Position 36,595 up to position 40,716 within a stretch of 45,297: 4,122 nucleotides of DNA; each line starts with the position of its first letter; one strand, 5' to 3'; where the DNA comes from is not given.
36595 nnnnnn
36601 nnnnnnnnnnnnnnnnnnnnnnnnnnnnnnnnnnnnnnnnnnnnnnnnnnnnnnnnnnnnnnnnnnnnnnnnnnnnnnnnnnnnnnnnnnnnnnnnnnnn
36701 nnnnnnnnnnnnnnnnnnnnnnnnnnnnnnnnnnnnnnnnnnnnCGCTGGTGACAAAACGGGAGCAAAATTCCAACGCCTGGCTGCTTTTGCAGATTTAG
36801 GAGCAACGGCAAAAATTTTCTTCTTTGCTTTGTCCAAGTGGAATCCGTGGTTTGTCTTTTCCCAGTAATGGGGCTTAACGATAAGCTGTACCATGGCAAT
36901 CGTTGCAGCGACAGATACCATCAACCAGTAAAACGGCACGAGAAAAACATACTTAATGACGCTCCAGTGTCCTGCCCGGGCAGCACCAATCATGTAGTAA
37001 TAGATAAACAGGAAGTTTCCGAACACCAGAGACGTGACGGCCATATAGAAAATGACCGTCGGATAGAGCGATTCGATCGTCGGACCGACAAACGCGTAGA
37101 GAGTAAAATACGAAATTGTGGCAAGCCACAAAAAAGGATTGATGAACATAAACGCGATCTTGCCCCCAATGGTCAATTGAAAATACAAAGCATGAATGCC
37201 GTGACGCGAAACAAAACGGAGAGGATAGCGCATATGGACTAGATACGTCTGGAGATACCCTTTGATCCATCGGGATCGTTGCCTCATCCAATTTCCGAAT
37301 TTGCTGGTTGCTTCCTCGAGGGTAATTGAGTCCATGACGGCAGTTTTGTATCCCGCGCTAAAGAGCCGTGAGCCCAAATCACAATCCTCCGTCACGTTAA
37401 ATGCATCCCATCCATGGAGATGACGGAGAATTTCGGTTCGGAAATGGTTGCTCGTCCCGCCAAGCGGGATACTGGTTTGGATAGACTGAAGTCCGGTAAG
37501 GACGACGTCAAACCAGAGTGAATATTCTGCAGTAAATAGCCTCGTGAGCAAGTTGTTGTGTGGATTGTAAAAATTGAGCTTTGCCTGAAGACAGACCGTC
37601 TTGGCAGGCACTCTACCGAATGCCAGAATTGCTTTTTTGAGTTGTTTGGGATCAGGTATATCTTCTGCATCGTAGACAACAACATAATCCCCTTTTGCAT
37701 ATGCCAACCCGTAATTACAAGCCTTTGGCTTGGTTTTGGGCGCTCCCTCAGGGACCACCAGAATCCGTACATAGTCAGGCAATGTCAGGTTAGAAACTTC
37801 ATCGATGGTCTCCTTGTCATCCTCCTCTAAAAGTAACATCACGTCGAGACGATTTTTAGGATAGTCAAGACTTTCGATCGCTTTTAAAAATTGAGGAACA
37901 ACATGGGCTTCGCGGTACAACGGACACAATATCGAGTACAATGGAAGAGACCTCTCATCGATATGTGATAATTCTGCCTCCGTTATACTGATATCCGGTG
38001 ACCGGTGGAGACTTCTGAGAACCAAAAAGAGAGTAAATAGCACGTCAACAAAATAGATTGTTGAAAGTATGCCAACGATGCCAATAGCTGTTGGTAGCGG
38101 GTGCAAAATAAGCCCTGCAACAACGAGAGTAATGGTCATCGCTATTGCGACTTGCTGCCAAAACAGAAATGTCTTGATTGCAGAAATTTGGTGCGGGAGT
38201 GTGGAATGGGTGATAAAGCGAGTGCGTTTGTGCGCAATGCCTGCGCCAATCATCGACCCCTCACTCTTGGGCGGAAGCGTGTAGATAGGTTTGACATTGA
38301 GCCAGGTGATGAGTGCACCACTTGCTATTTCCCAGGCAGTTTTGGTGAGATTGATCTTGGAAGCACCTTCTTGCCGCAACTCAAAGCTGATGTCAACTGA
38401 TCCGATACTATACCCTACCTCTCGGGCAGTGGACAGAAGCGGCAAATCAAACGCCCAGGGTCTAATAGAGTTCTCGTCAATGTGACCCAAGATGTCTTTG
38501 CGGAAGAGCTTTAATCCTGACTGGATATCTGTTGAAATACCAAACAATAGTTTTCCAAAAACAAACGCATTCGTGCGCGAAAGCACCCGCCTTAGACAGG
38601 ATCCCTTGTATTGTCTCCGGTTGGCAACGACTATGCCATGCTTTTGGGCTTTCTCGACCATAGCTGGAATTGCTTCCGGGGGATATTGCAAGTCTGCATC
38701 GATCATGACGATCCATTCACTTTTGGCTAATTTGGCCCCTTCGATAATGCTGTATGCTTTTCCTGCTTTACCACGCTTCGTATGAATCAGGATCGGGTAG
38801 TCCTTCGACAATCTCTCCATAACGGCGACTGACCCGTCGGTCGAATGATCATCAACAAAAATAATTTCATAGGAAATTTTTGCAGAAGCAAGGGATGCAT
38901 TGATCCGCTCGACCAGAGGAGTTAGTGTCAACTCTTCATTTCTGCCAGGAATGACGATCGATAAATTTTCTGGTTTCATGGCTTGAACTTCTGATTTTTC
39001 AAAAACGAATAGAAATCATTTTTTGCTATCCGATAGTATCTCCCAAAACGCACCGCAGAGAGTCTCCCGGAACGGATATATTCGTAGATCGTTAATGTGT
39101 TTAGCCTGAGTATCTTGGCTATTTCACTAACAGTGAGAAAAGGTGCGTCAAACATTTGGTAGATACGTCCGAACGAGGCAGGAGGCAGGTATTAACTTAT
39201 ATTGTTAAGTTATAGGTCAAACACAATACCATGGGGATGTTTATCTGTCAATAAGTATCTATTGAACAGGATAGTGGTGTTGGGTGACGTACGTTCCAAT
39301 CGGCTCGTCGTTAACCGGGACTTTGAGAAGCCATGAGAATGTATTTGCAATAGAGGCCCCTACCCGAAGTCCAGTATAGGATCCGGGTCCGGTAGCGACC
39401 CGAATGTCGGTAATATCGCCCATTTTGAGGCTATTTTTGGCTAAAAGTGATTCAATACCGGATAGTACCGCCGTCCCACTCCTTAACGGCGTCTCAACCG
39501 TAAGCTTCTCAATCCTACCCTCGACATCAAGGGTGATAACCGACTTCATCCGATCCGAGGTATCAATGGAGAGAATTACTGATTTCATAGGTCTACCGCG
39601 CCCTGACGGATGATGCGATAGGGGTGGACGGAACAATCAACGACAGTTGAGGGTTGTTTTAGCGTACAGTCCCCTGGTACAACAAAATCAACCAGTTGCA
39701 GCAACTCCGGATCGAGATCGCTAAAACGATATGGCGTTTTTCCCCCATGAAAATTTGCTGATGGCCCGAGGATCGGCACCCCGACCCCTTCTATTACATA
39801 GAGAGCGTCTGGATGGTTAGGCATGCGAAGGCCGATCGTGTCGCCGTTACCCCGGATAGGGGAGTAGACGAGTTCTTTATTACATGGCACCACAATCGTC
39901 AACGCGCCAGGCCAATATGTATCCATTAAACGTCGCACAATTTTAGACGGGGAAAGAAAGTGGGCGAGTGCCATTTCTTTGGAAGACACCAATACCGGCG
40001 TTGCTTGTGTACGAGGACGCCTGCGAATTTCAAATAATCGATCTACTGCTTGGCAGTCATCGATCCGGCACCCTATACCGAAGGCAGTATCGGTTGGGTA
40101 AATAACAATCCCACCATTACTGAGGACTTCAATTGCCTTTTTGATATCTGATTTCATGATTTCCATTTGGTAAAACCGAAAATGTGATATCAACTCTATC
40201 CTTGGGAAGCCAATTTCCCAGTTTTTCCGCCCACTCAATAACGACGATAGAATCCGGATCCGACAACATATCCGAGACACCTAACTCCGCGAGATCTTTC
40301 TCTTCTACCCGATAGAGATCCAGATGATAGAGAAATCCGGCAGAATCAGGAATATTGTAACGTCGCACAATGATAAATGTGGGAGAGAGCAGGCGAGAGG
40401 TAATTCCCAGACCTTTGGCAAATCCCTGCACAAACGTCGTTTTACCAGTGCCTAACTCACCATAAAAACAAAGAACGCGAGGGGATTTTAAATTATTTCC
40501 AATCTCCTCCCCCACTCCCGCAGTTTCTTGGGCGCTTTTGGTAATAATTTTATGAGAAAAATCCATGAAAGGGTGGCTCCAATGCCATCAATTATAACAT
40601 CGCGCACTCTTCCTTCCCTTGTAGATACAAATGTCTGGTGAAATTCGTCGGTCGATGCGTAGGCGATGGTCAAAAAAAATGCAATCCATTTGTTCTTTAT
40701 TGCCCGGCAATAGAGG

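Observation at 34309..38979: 1556-aa single-ORF glycan factory: GT2 + processive GT2 synthase + Wzx-like 12-TM module + GT4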

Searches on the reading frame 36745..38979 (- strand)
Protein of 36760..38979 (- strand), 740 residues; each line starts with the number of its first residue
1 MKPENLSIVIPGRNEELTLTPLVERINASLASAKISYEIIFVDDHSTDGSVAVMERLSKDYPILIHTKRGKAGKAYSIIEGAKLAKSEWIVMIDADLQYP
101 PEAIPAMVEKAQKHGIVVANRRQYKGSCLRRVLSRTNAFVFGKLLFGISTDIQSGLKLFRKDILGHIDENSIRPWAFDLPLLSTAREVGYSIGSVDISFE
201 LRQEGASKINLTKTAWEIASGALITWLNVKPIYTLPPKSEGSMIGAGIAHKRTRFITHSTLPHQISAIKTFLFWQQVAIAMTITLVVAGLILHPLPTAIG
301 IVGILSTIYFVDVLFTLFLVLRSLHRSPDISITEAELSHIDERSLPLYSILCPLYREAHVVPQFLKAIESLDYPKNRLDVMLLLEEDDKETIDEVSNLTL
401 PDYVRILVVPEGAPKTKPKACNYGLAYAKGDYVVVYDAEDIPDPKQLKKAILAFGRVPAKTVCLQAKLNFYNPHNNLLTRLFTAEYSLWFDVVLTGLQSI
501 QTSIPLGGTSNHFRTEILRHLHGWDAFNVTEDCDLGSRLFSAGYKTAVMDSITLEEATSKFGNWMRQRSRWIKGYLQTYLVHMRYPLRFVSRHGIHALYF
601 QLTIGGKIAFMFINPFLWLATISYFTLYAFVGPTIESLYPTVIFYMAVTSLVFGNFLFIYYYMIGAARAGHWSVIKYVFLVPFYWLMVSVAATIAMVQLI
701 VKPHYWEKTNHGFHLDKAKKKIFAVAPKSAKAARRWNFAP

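Call 17: search_solved_structures(query=window:36760-38979:-, max_evalue=0.001)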
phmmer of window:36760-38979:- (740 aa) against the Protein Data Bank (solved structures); distinct sequences matched with E-value up to 0.001: 12.
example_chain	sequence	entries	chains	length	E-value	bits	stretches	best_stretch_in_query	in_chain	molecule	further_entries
5mlz_A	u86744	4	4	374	3.8e-18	68.5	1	5-217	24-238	Dolichol monophosphate mannose synthase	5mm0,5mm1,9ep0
9bhc_C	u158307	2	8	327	2.5e-13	52.6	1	5-141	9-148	Undecaprenyl-phosphate 4-deoxy-4-formamido-L-arabinose transferase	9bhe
8vxh_A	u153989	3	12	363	3.2e-13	52.3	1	5-141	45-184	Undecaprenyl-phosphate 4-deoxy-4-formamido-L-arabinose transferase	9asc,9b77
9hwj_A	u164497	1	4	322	1.4e-12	50.2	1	5-137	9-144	Undecaprenyl-phosphate 4-deoxy-4-formamido-L-arabinose transferase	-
5ekp_C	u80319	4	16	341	4.5e-12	48.4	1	5-131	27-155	Uncharacterized glycosyltransferase sll0501 | Glycosyltransferase sll0501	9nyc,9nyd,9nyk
9nye_A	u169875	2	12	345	4.7e-12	48.4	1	5-131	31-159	Glycosyltransferase sll0501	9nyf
5eke_A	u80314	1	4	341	4.8e-12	48.4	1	5-131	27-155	Uncharacterized glycosyltransferase sll0501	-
5ej1_A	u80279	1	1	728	4.1e-07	32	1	418-658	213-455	Putative cellulose synthase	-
4hg6_A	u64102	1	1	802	4.9e-07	31.8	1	418-658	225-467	Cellulose Synthase Subunit A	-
4p00_A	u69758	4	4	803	4.9e-07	31.8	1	418-657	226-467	Cellulose Synthase A subunit | Cellulose Synthase subunit A | Putative cellulose synthase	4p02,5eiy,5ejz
6yv7_B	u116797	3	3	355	5.5e-06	28.3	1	345-568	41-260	Glycosyl transferase, family 2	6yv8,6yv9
6yv7_A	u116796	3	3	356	5.6e-06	28.3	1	345-568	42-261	Glycosyl transferase, family 2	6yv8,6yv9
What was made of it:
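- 38275..38979 (-): M1, aa 1-235: a GT-A domain of the DPMS/GtrB/ArnC (polyprenyl-phosphate glycosyltransferase) type. It contains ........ and has no transmembrane helices of its own. PDB sequence hits: 5mlz E 4e-18, plus ArnC and GtrB (call 17).
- On GT2 polyprenyl-phosphate glycosyltransferases (DPMS/GtrB/ArnC) - M1: phmmer: 5mlz E 4e-18; ArnC and GtrB E 1e-12 to 1e-13 (call 17).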

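Call 46: predict_structure(alignment_id=A2)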
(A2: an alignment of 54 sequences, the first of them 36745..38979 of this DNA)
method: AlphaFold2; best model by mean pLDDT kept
length: 745 residues; sequences in the alignment: 54
mean_pLDDT: 88.1   pTM: 0.86
mean pLDDT of the five models: 88.1, 87.7, 87.3, 86.3, 84.0
residues with pLDDT >= 90: 477; 70-90: 220; 50-70: 18; < 50: 30
segments of 3 or more residues with pLDDT < 50: 1-3, 719-745
pLDDT, mean of each block of 10 residues (from residue 1): 78 94 97 96 94 97 95 93 95 94 96 94 84 86 91 94 93 92 95 94 74 88 91 92 93 93 91 92 96 94 90 91 82 93 96 90 94 97 94 93 96 88 97 94 96 94 91 80 90 90 80 96 91 91 92 86 89 91 91 90 87 81 84 84 86 85 91 90 89 92 73 53 33 29 30
secondary structure, 60 per line:
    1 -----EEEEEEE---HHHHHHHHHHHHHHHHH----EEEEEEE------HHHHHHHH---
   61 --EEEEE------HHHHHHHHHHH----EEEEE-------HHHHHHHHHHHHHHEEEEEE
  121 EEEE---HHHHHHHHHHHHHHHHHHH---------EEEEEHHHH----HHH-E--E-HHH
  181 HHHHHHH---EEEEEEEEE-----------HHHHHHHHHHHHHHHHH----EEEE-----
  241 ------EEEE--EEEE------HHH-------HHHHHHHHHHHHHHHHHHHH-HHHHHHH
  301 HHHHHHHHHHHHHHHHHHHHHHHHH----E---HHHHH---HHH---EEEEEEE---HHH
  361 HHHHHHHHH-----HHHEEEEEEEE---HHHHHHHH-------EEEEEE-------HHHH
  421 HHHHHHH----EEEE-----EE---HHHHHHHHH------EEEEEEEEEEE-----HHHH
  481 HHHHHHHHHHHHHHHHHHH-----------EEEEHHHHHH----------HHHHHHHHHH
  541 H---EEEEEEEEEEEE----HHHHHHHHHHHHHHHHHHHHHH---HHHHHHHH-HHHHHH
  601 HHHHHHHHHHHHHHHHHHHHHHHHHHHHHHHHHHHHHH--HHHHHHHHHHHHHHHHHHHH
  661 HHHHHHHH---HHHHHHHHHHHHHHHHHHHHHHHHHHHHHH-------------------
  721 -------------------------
elements in order (helices of 4 or more, strands of 3 or more residues): E6-12 H16-32 E37-43 H50-57 E63-67 H74-84 E89-93 H101-114 E115-124 H128-146 E156-160 H161-164 H178-187 E191-199 H211-227 E232-235 E247-250 E253-256 H273-292 H294-325 H334-338 E348-354 H358-369 E378-385 H389-396 E404-409 H417-427 E432-435 H446-454 E461-471 H477-499 E511-514 H515-520 H531-541 E545-556 H561-582 H586-593 H595-638 H641-668 H672-701
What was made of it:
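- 38005..38163 (-): TM hairpin, aa 273-325. It belongs to the M2 family, not to M1. AF2 helices 273-292 and 294-325 (call 46).
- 37267..37281 (-): QRSRW motif (aa 567-571), the Q(R/Q)xRW motif of processive GT2 synthases. It lies in AF2 helix 561-582 (call 46).
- On Processive membrane GT2 synthases (BcsA/HAS/PgaC type) - M2: AF2 pLDDT 88 (call 46).
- Closest known: Membrane-embedded processive GT2 synthases. Different: It has three helices and then ends with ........, lacking the last TM pair of BcsA and HAS (inference from call 46).
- Checked: The AlphaFold secondary structure shows a two-helix N-terminal hairpin and three long C-terminal helices (call 46).
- They are modelled as one confident body (pTM 0.86, call 46). 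M1 is fused directly in front of M2, and the two are modelled as one rigid unit (call 46). M1 lacks transmembrane helices of its own (call 46).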

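Call 48: fold_search(model_id=the predicted structure, library=pdb)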
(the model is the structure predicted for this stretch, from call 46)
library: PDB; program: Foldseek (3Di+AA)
matches with E <= 10: 1594; with E <= 0.001: 348
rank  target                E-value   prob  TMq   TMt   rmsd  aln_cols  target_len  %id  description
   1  9b8v_E                1.9e-16  1.00  0.40  0.35   6.1       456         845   19  AlphaFold2 informed cryo-EM model of the E. coli cellulose synthase BcsAG3B6 complex (released 2025-02-19)
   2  5mlz                  1.4e-15  1.00  0.28  0.56   2.5       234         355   27  Dolichyl phosphate mannose synthase in complex with GDP and Mg2+ (released 2017-08-09)
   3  9fnn_A                2.4e-15  1.00  0.34  0.32  11.4       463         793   17  Cryo-EM structure of the c-di-GMP-saturated 'crown'less Bcs macrocomplex for cellulose secretion in E. coli (released 2024-10-16)
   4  8smn_A                4.6e-15  1.00  0.30  0.41  15.4       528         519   15  Xenopus laevis hyaluronan synthase 1, nascent HA polymer bound state (released 2024-05-01)
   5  7sp7_A                4.8e-15  1.00  0.40  0.57   6.2       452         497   13  Chlorella virus hyaluronan synthase inhibited by UDP (released 2022-04-06)
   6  4p00_A                1.3e-14  1.00  0.45  0.46   4.5       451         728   19  Bacterial Cellulose Synthase in complex with cyclic-di-GMP and UDP (released 2014-04-09)
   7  2z86_B                1.7e-14  1.00  0.24  0.30  18.6       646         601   12  Crystal structure of chondroitin polymerase from Escherichia coli strain K4 (K4CP) complexed with UDP-GlcUA and UDP (released 2008-09-16)
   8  9ep0                  2.0e-14  1.00  0.26  0.55   2.5       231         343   25  Dolichyl phosphate mannose synthase in complex with donor (GDP-Man) and traces of acceptor (Dol55P) and product (Dol55P- (released 2025-10-01)
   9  2z87_B                2.1e-14  1.00  0.24  0.29  18.4       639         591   13  Crystal structure of chondroitin polymerase from Escherichia coli strain K4 (K4CP) complexed with UDP-GalNAc and UDP (released 2008-09-16)
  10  2z86_C                2.7e-14  1.00  0.23  0.28  18.4       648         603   13  Crystal structure of chondroitin polymerase from Escherichia coli strain K4 (K4CP) complexed with UDP-GlcUA and UDP (released 2008-09-16)
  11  7sp8_A                3.5e-14  1.00  0.37  0.53   7.7       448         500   13  Chlorella virus Hyaluronan Synthase bound to UDP-GlcNAc (released 2022-04-06)
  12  9fmv_A                3.5e-14  1.00  0.32  0.31  11.7       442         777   19  Cryo-EM structure of the c-di-GMP-free synthase:pEtN transferase complex (BcsA-Bct-G3) from the E. coli cellulose secr (released 2024-10-16)
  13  9fmz_A                4.1e-14  1.00  0.34  0.31  11.7       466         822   18  Cryo-EM structure of the c-di-GMP-bound synthase:pEtN transferase complex (BcsA-Bct-G3) from the E. coli cellulose sec (released 2024-10-16)
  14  8smm_A                4.8e-14  1.00  0.32  0.45  12.6       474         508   16  Xenopus laevis hyaluronan synthase 1 (released 2024-05-01)
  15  8smp_A                5.0e-14  1.00  0.31  0.41  14.9       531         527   15  Xenopus laevis hyaluronan synthase 1, UDP-bound, gating loop inserted state (released 2024-05-01)
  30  2z86_D                2.7e-13  1.00  0.23  0.28  18.8       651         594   12  Crystal structure of chondroitin polymerase from Escherichia coli strain K4 (K4CP) complexed with UDP-GlcUA and UDP (released 2008-09-16)
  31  2z86_A                4.7e-13  1.00  0.24  0.30  18.1       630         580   13  Crystal structure of chondroitin polymerase from Escherichia coli strain K4 (K4CP) complexed with UDP-GlcUA and UDP (released 2008-09-16)
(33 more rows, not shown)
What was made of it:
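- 38275..38979 (-): Foldseek: 5mlz, 234 columns, rmsd 2.5 (call 48).
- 36820..38274 (-): M2, aa 236-720: a membrane-embedded processive-type GT2. It comprises a TM hairpin, a GT-A domain, an interface helix carrying QRSRW, three C-terminal helices and a C-terminal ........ motif. Foldseek: BcsA E 2e-16, Cv-HAS, PcManGT (call 48).
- On GT2 polyprenyl-phosphate glycosyltransferases (DPMS/GtrB/ArnC) - M1: Foldseek: rmsd 2.3-2.5 A over about 230 residues (call 48).
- On Processive membrane GT2 synthases (BcsA/HAS/PgaC type) - M2: Foldseek alignments of about 450 columns to BcsA (rmsd 4.5) and Cv-HAS (TM-score 0.57 per target), which include the membrane part (call 48).
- Foldseek aligns both GT-A domains of the M1-M2 model to the two-domain chondroitin polymerase K4CP (2z86, about 640 columns, call 48). 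The K4CP superposition is poor (rmsd about 18 A, TM-score 0.24, call 48). It also carries their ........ motif (calls 17, 48).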

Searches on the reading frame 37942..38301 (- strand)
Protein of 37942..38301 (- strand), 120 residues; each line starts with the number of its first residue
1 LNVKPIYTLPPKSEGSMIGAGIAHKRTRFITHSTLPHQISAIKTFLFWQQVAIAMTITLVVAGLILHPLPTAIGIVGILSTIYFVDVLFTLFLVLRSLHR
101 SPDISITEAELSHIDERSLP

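Call 6: search_protein_families(library=pfam, proteins=[window:37942-38301:-], max_evalue=10)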
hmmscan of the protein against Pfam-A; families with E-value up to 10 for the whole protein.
seq(120 aa): 1 family
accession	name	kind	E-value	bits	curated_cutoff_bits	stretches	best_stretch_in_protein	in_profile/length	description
PF02656.20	DUF202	-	0.71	10.8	23.4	1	44-100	9-64/68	Domain of unknown function (DUF202)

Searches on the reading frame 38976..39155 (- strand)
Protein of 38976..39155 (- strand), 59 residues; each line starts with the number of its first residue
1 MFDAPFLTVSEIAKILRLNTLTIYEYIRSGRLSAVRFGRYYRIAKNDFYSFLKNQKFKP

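Call 68: search_protein_families(library=pfam, proteins=[window:38976-39155:-], max_evalue=0.01)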
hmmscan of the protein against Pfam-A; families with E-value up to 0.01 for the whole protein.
window:38976-39155:- (59 aa): 1 family
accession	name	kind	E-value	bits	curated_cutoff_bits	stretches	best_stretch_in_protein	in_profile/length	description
PF12728.13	HTH_17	-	3.7e-12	46.7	27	1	6-55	1-50/51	Helix-turn-helix domain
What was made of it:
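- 38976..39155 (-): 59-aa HTH_17 DNA-binding ORF whose stop codon overlaps the ATG of the large ORF (ATGA). Pfam PF12728, E 4e-12 (call 68).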

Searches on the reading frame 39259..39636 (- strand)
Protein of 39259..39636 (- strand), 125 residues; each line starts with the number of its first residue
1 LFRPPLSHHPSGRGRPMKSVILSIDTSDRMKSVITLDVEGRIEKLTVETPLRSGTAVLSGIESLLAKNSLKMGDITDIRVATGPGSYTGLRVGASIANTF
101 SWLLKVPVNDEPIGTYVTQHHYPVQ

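Call 12: search_protein_families(library=pfam, proteins=[window:39259-39636:-], max_evalue=0.001)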
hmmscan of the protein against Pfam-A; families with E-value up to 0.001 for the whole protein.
window:39259-39636:- (125 aa): 1 family
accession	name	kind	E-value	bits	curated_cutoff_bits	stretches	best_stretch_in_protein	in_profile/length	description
PF00814.31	TsaD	-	5.2e-13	49.7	24.8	1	59-108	35-84/264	tRNA N6-adenosine threonylcarbamoyltransferase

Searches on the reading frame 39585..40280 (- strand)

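Call 12: search_protein_families(library=pfam, proteins=[window:39585-40280:-], max_evalue=0.001)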
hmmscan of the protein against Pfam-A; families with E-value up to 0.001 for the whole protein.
window:39585-40280:- (231 aa): 1 family
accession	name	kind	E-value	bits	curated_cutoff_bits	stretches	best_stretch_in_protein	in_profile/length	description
PF01300.24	Sua5_yciO_yrdC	-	9e-46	156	25.1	1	51-227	1-178/178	Telomere recombination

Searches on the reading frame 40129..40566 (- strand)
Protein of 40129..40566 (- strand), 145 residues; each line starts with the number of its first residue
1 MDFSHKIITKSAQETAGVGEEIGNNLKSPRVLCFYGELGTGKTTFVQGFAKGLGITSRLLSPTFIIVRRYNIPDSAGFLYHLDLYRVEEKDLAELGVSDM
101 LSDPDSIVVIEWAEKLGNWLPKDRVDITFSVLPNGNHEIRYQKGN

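Call 12: search_protein_families(library=pfam, proteins=[window:40129-40566:-], max_evalue=0.001)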
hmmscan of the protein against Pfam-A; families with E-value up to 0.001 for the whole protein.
window:40129-40566:- (145 aa): 1 family
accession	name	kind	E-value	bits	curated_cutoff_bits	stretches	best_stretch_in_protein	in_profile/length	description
PF02367.23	TsaE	-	7.7e-35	120.1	26.6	1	10-130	2-119/128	Threonylcarbamoyl adenosine biosynthesis protein TsaE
